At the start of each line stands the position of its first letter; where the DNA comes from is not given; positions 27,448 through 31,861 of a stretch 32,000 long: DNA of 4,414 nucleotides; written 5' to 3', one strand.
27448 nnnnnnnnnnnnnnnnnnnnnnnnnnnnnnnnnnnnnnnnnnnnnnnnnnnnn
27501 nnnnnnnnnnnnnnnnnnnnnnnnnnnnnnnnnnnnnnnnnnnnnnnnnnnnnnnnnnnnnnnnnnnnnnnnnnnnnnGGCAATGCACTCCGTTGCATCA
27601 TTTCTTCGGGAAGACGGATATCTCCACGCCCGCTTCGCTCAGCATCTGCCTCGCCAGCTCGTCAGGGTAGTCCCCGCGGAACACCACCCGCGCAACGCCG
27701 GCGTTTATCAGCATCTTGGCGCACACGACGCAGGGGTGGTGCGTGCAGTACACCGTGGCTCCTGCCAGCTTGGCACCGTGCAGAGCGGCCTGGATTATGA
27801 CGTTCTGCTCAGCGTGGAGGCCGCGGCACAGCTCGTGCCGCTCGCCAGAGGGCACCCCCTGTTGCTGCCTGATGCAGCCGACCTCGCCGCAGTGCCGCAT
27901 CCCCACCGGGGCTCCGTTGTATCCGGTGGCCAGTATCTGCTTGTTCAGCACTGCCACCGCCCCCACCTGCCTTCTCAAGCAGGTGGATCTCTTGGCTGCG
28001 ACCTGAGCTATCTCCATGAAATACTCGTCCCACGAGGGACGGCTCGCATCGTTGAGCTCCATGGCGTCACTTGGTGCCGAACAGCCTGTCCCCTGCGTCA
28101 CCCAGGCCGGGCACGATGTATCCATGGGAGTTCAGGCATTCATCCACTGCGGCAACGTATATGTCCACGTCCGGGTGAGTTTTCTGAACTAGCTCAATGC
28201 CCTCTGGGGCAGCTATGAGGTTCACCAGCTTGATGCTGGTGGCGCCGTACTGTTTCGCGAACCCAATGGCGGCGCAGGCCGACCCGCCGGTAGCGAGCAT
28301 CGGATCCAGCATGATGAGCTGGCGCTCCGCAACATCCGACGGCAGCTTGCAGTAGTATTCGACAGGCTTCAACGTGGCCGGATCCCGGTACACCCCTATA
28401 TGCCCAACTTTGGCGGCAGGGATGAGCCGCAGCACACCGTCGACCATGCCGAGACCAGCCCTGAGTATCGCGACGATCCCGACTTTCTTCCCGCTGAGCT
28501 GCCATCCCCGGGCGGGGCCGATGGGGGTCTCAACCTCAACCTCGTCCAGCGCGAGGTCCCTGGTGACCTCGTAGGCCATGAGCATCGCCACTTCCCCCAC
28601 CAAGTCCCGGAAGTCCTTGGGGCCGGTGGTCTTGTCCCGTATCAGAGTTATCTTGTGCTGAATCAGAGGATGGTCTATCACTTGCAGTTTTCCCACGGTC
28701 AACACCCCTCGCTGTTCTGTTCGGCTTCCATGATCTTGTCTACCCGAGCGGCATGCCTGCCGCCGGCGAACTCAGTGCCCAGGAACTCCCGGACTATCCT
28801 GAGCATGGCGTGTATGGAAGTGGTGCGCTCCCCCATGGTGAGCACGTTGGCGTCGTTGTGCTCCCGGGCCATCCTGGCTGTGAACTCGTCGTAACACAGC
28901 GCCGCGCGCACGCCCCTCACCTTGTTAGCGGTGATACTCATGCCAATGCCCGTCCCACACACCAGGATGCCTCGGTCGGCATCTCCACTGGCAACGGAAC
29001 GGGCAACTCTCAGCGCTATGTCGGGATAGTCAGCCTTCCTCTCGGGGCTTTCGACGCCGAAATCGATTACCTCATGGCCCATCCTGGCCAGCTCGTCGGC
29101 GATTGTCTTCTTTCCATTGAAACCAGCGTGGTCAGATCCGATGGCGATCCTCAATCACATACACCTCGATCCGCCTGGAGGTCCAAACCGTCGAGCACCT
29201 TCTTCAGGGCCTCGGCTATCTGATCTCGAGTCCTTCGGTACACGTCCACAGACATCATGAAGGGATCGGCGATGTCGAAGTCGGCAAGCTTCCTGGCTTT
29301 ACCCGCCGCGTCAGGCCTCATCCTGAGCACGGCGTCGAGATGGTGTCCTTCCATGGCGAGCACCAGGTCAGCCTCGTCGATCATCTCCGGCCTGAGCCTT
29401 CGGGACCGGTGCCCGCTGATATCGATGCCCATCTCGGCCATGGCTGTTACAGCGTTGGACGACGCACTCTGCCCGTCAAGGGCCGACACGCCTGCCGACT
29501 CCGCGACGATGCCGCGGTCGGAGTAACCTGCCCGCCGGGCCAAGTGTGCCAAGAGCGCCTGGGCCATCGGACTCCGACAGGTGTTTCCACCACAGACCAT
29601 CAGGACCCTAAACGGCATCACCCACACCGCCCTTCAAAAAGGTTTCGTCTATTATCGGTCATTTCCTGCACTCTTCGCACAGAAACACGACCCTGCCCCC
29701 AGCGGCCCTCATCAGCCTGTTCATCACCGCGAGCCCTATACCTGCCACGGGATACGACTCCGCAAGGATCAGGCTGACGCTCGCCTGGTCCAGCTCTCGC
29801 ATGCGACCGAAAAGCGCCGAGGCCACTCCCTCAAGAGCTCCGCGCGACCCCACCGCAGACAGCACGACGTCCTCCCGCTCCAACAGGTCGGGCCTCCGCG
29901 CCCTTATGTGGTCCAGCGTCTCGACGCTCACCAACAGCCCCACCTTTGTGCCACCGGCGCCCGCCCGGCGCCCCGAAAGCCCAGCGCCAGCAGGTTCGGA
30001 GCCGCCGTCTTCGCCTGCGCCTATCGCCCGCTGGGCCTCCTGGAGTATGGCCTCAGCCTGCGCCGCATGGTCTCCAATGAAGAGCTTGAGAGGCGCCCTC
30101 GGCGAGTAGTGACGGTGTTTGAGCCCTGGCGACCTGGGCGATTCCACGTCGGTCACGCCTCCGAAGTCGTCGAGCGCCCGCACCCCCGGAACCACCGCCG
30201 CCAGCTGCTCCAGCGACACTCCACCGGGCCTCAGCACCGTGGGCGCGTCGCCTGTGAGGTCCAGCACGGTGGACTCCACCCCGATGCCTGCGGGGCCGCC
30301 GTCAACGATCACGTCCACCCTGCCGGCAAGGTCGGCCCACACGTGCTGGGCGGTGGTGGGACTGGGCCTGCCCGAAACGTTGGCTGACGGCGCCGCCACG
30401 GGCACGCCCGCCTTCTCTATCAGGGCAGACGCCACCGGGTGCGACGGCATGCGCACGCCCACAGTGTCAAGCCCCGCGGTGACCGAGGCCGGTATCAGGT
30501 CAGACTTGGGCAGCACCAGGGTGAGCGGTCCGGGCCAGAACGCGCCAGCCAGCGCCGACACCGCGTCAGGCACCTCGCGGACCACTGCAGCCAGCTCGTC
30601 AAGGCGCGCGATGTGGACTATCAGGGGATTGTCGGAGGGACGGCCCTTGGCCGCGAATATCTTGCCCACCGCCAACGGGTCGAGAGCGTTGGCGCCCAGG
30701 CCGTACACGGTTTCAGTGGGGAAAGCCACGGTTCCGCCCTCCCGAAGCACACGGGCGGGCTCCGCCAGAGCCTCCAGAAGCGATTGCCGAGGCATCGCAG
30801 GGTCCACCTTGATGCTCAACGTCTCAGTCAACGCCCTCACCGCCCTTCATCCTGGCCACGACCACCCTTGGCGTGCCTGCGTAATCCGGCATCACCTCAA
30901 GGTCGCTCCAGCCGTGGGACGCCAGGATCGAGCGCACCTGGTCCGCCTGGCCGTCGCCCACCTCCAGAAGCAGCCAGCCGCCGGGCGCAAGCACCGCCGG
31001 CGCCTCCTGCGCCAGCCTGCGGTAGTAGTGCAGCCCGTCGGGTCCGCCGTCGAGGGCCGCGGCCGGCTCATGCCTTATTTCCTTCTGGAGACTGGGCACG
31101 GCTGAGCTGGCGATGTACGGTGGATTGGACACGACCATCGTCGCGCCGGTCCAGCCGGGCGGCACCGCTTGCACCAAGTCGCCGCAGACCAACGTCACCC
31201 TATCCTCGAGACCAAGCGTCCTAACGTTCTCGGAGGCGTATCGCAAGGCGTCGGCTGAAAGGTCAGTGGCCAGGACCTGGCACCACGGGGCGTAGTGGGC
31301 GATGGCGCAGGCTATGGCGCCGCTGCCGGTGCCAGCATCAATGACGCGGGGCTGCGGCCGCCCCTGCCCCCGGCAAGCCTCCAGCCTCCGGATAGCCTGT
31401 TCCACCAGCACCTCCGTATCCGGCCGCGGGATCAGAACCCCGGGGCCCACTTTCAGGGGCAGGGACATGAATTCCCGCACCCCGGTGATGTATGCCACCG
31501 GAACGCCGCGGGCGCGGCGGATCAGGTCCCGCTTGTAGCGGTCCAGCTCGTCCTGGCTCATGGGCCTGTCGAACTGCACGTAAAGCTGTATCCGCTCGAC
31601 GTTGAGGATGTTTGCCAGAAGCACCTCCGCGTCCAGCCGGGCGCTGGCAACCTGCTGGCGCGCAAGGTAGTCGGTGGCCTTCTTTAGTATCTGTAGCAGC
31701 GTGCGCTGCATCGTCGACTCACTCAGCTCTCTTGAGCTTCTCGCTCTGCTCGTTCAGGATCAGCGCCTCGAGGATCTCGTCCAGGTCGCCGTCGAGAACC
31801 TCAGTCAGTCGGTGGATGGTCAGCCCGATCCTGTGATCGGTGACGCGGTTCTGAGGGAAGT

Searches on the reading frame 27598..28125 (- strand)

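Call 12: search_protein_families(library=pfam, proteins=[window:27598-28125:-], max_evalue=0.001)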
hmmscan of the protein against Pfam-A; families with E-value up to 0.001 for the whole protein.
window:27598-28125:- (175 aa): 3 families
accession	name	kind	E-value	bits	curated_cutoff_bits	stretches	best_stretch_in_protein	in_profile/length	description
PF00383.29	dCMP_cyt_deam_1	-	2.1e-25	89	25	1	31-149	2-100/102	Cytidine and deoxycytidylate deaminase zinc-binding region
PF14437.12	MafB19-deam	-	4.7e-19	69.1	27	1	31-156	2-106/142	MafB19-like deaminase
PF14439.12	Bd3614-deam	-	3.2e-06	27.6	38.5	1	103-160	35-99/113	Bd3614-like deaminase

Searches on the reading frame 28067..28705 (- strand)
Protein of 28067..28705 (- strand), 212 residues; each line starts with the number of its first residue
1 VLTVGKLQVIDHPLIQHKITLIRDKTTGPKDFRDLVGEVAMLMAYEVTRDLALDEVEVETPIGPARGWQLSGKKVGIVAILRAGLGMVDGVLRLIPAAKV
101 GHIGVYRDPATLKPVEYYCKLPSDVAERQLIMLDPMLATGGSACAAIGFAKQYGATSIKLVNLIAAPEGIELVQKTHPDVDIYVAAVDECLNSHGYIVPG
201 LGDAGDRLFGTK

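Call 12: search_protein_families(library=pfam, proteins=[window:28067-28705:-], max_evalue=0.001)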
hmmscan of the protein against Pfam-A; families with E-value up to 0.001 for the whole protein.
window:28067-28705:- (212 aa): 2 families
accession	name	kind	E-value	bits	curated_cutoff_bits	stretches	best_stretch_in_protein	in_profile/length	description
PF14681.12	UPRTase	-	1.1e-75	254.1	27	1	9-211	1-206/206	Uracil phosphoribosyltransferase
PF00156.33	Pribosyltran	-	6.1e-08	32.6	26.3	1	71-192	27-156/158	Phosphoribosyl transferase domain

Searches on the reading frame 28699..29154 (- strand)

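Call 12: search_protein_families(library=pfam, proteins=[window:28699-29154:-], max_evalue=0.001)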
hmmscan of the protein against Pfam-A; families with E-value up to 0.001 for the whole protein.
window:28699-29154:- (151 aa): 1 family
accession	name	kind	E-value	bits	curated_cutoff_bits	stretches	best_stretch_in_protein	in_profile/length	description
PF02502.23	LacAB_rpiB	-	2.9e-59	199.4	24.7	1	3-141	1-138/138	Ribose/Galactose Isomerase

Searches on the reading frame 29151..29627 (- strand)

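Call 12: search_protein_families(library=pfam, proteins=[window:29151-29627:-], max_evalue=0.001)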
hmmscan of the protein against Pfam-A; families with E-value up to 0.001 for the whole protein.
window:29151-29627:- (158 aa): 1 family
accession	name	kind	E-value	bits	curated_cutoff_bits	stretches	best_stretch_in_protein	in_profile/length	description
PF01451.26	LMWPc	-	8.5e-31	107.5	23.2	1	8-144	1-143/144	Low molecular weight phosphotyrosine protein phosphatase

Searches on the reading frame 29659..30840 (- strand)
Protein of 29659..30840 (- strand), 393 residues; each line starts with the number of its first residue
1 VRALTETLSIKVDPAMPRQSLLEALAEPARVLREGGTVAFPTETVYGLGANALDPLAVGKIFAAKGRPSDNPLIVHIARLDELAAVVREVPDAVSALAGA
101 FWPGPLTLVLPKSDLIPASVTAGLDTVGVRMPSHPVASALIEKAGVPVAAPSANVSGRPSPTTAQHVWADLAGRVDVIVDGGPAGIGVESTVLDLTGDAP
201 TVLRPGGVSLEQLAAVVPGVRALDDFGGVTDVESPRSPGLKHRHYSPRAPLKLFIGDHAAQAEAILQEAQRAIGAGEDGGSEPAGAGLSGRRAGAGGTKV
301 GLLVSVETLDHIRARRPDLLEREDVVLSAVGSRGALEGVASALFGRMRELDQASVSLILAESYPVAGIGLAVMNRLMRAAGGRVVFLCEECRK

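Call 12: search_protein_families(library=pfam, proteins=[window:29659-30840:-], max_evalue=0.001)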
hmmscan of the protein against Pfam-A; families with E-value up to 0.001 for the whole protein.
window:29659-30840:- (393 aa): 2 families
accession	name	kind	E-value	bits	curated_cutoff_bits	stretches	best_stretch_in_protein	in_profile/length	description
PF01300.24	Sua5_yciO_yrdC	-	2.4e-62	210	25.1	1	31-206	2-178/178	Telomere recombination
PF03481.19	Sua5_C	-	3.1e-26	93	22.9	1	208-381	1-136/136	Threonylcarbamoyl-AMP synthase, C-terminal domain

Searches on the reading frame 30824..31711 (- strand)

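Call 12: search_protein_families(library=pfam, proteins=[window:30824-31711:-], max_evalue=0.001)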
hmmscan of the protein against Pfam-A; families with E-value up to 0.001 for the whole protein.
window:30824-31711:- (295 aa): 14 families
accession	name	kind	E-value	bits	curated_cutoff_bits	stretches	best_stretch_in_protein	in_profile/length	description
PF17827.6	PrmC_N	-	6.1e-21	75.2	23.4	1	7-77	1-71/71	PrmC N-terminal domain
PF05175.20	MTS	-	2.2e-11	44.1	23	1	121-215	33-125/170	Methyltransferase small domain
PF13649.12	Methyltransf_25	-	5.3e-09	37.1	27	1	123-195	1-70/97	Methyltransferase domain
PF08241.18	Methyltransf_11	-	6.2e-07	30.4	21.2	1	125-181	2-53/95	Methyltransferase domain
PF13847.12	Methyltransf_31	-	9e-07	29.1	27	1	122-184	6-67/145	Methyltransferase domain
PF06325.19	PrmA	-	1.7e-06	28.2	22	1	115-181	157-223/296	Ribosomal protein L11 methyltransferase (PrmA)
PF12847.13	Methyltransf_18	-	3.7e-06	27.5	27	1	108-186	3-81/151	Methyltransferase domain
PF09445.16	Methyltransf_15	-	8.3e-06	25.9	22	1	122-197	3-79/165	RNA cap guanine-N2 methyltransferase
PF08242.18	Methyltransf_12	-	7.6e-05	23.8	30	1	125-180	2-59/98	Methyltransferase domain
PF00891.24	Methyltransf_2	-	8.2e-05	22.5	22.3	1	121-185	64-127/210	O-methyltransferase domain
PF02475.24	TRM5-TYW2_MTfase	-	0.00012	22.5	28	1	121-207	38-122/164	TRM5/TYW2 methyltransferase domain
PF13489.12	Methyltransf_23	-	0.00014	22.1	27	0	106-157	9-58/164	Methyltransferase domain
PF01135.25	PCMT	-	0.0005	20.3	20.3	0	81-181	43-135/210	Protein-L-isoaspartate(D-aspartate) O-methyltransferase (PCMT)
PF03602.21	Cons_hypoth95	-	0.00073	19.7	24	0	119-213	41-137/182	Conserved hypothetical protein 95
